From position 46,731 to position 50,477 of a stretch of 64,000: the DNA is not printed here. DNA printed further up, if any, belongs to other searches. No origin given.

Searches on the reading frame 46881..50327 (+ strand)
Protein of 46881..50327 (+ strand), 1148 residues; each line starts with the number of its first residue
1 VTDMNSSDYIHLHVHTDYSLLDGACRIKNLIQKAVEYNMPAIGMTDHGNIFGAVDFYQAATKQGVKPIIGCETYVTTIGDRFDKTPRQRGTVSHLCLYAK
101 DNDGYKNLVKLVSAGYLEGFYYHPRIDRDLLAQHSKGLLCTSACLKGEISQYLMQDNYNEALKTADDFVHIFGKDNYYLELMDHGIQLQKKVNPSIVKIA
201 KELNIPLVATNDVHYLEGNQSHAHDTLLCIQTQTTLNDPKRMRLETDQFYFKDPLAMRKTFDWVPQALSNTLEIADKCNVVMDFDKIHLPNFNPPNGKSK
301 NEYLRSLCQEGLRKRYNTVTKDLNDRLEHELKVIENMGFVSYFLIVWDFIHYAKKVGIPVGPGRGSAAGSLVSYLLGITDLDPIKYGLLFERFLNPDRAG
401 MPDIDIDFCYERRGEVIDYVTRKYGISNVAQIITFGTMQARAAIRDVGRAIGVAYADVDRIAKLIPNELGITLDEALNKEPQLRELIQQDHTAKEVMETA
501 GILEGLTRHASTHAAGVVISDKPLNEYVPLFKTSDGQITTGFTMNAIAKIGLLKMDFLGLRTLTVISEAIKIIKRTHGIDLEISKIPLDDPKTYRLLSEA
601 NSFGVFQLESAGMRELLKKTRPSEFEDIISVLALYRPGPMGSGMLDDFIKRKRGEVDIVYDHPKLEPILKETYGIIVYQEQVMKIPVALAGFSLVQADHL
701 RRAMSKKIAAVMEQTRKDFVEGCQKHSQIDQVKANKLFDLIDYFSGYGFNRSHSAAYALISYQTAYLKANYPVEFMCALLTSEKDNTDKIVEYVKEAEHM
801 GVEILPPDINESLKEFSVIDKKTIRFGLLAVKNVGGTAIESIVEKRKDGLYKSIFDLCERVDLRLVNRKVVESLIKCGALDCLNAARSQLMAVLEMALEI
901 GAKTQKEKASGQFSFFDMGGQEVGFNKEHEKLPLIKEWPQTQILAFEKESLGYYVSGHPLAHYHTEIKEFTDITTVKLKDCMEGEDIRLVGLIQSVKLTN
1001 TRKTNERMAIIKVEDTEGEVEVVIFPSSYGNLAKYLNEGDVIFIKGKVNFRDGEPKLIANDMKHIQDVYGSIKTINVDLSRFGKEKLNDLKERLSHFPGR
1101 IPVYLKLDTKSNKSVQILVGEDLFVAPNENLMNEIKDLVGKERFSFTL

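Call 58: search_protein_families(library=pfam, proteins=[window:46881-50327:+], max_evalue=0.001)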
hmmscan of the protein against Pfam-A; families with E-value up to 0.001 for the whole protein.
window:46881-50327:+ (1148 aa): 6 families
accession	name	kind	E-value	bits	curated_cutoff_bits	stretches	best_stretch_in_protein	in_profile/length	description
PF07733.18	DNA_pol3_alpha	-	8.8e-107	357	23.9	1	302-559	1-260/260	Bacterial DNA polymerase III alpha NTPase domain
PF17657.6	DNA_pol3_finger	-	3.4e-66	222.1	22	1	562-726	1-165/166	Bacterial DNA polymerase III alpha subunit finger domain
PF02811.25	PHP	-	3.9e-60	203.3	26.4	1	11-184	1-164/164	PHP domain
PF14579.12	HHH_6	-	1.4e-30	105.8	25.6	1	801-890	1-90/90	Helix-hairpin-helix motif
PF01336.31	tRNA_anti-codon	-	3.6e-13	49.7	27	1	988-1063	2-73/75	OB-fold nucleic acid binding domain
PF20914.2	DNA_pol_IIIA_C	-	9.8e-05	22.5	22.5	1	1095-1140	8-52/52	DNA polymerase III subunit alpha, C-terminal domain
